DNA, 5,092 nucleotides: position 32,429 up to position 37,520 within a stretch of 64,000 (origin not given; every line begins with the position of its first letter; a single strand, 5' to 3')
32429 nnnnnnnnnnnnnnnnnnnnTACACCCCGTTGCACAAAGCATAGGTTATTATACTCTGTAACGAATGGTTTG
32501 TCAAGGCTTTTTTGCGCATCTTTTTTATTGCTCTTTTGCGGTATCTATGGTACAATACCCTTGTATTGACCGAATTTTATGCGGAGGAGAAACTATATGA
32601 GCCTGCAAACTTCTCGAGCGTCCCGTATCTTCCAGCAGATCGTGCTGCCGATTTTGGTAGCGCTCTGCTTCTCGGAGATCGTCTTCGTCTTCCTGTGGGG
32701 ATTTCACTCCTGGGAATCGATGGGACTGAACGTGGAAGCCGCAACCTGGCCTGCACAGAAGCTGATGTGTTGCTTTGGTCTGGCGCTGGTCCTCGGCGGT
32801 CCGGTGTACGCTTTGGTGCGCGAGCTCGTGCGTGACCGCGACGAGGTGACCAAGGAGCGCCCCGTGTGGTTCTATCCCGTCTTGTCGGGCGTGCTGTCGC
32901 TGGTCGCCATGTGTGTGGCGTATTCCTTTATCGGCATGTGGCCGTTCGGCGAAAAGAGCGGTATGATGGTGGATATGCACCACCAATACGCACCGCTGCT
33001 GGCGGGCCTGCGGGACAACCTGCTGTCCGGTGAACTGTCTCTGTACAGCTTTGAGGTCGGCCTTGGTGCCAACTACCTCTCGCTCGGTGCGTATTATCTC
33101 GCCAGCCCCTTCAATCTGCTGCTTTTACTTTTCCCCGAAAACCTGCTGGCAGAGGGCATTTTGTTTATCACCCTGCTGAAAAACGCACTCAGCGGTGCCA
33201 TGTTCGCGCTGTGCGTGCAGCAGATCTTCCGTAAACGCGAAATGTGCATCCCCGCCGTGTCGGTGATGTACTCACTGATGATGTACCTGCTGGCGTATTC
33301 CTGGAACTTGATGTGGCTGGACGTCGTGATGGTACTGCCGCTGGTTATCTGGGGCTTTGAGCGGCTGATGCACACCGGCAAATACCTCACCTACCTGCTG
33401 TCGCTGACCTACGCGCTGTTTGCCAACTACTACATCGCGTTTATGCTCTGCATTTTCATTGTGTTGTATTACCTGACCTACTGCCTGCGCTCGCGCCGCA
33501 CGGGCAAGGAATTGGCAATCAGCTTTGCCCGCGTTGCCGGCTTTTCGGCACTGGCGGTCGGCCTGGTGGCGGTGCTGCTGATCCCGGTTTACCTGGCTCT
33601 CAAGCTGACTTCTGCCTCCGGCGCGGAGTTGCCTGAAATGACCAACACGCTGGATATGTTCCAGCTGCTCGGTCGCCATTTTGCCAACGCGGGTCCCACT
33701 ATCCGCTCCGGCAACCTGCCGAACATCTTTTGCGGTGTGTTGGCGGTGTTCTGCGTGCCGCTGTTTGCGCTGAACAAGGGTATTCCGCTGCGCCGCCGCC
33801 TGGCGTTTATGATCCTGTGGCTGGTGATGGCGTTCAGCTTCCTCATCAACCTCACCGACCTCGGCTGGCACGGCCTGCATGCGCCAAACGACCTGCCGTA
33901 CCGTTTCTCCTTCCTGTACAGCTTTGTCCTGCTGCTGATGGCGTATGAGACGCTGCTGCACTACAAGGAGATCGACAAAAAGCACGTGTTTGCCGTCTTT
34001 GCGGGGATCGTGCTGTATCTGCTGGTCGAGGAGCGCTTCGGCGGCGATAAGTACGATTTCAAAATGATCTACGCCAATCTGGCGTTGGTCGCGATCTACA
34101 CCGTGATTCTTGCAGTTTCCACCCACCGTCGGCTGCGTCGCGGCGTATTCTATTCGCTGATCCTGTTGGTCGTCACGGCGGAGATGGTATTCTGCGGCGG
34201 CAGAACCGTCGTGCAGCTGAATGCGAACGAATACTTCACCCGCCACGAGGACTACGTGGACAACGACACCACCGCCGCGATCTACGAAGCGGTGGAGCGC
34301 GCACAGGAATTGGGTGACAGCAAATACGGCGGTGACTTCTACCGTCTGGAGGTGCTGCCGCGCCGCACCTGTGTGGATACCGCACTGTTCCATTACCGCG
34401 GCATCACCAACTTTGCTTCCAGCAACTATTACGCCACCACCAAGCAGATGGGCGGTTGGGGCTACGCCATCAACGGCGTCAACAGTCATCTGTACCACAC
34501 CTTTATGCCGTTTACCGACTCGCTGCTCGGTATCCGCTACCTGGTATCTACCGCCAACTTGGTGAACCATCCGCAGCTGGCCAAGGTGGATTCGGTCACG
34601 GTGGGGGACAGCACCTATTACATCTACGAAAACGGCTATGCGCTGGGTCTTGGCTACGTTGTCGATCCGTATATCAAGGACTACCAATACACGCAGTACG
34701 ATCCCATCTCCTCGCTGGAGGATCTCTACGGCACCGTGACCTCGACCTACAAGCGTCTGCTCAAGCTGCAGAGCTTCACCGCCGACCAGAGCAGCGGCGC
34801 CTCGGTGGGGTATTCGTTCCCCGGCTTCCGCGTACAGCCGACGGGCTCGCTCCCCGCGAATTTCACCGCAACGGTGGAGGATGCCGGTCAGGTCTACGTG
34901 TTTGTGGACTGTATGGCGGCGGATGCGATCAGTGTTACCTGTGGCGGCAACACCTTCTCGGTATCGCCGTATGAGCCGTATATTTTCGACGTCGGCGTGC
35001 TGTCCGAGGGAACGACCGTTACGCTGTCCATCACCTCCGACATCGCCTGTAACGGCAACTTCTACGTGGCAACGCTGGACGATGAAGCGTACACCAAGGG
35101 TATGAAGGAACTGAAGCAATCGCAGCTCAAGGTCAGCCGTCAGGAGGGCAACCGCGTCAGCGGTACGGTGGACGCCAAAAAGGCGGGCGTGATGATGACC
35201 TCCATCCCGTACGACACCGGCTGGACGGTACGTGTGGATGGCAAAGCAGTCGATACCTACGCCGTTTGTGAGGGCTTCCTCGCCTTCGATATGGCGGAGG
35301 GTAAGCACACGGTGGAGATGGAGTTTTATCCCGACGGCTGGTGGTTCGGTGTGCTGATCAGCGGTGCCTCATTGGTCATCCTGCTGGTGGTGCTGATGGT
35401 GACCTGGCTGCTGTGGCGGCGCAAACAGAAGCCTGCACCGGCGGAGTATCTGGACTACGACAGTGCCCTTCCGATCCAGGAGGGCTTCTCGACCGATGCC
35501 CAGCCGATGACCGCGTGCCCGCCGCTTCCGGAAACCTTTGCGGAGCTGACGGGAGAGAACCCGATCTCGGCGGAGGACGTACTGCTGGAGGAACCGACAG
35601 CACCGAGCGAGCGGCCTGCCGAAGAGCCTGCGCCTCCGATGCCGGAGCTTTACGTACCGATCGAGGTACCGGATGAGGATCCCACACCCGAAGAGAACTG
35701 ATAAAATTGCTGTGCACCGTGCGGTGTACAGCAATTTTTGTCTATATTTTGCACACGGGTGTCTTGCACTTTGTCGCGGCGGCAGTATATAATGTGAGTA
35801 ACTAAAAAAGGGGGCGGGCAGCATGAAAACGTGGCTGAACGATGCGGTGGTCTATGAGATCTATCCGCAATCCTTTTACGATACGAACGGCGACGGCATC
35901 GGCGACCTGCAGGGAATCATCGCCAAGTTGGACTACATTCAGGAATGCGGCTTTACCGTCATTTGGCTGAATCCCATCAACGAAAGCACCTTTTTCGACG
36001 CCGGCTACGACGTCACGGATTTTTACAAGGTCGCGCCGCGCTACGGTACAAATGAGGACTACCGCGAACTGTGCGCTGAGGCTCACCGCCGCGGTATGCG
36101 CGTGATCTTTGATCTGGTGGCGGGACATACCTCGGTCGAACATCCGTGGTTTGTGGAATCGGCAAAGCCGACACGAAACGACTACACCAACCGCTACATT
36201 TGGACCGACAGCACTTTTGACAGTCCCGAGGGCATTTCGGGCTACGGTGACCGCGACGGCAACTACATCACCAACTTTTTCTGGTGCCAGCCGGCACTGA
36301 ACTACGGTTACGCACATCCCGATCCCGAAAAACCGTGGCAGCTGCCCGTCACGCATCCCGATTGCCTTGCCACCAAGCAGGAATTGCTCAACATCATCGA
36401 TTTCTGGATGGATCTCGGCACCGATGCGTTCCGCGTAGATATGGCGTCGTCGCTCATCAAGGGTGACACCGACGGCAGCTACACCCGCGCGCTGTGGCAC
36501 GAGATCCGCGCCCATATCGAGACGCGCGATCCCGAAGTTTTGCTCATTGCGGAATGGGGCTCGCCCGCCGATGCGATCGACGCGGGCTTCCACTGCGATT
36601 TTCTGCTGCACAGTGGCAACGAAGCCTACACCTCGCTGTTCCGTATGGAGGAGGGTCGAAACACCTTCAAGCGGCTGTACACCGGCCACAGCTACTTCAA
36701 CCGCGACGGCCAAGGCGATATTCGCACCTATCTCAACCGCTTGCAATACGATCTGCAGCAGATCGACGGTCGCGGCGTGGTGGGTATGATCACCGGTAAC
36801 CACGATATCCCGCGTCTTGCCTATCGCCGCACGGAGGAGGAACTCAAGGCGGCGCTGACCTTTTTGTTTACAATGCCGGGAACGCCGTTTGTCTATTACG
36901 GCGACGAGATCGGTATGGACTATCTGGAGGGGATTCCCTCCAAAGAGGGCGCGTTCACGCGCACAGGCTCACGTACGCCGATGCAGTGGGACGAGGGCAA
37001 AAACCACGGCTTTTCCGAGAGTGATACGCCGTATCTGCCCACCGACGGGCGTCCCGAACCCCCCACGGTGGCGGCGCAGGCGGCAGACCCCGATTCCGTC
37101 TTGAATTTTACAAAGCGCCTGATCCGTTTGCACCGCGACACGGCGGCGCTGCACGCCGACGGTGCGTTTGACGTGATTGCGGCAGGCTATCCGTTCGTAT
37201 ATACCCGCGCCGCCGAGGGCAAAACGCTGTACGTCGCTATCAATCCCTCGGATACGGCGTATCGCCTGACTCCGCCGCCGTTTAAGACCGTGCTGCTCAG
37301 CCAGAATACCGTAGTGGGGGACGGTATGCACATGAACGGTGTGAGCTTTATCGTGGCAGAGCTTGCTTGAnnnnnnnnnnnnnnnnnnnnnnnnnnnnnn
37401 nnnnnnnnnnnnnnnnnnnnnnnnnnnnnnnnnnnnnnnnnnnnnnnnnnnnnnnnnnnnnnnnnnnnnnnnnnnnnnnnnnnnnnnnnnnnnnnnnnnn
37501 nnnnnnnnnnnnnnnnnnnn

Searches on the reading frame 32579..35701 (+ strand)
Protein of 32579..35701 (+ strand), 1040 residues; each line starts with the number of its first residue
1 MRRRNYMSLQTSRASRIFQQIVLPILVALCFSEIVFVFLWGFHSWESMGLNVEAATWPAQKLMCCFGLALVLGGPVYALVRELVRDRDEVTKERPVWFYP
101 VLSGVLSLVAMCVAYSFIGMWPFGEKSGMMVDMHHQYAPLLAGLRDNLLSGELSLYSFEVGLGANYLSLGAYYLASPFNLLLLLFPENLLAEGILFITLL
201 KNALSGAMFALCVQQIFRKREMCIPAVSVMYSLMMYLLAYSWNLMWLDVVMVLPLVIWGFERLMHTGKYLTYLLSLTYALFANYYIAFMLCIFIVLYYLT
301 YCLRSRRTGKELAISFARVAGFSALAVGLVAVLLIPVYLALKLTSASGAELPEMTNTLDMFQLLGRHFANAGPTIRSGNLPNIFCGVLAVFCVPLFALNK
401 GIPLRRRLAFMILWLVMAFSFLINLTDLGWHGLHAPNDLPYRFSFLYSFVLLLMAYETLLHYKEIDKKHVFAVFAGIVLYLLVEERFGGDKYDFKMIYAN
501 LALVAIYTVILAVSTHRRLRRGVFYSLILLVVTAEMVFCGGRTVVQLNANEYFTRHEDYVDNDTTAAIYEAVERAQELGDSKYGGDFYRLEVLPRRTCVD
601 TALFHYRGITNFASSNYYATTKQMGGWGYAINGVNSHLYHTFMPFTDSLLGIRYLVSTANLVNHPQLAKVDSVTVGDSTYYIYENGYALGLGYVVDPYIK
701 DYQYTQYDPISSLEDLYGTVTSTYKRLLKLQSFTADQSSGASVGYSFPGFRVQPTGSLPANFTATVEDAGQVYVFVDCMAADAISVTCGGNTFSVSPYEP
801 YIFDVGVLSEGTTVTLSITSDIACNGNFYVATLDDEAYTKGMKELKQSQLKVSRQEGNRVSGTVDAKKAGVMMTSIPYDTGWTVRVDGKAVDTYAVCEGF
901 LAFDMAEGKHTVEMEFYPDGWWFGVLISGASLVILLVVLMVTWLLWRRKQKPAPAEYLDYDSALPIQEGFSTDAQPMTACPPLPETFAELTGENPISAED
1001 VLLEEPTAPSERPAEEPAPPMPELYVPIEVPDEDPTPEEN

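Call 14: search_protein_families(library=pfam, proteins=[window:32579-35701:+], max_evalue=0.001)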
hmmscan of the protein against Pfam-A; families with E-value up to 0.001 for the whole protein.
window:32579-35701:+ (1040 aa): 1 family
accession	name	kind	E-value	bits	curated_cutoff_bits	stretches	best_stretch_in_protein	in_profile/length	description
PF09586.16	YfhO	-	5.2e-165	551.5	28.5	1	105-928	3-835/835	Bacterial membrane protein YfhO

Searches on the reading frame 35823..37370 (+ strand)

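Call 13: search_protein_families(library=pfam, proteins=[window:35823-37370:+], max_evalue=0.001)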
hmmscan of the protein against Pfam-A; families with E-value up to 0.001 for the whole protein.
window:35823-37370:+ (515 aa): 1 family
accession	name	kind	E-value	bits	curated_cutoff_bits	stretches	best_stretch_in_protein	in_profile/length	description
PF00128.31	Alpha-amylase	-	1.8e-77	261.9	22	1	13-443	2-443/446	Alpha amylase, catalytic domain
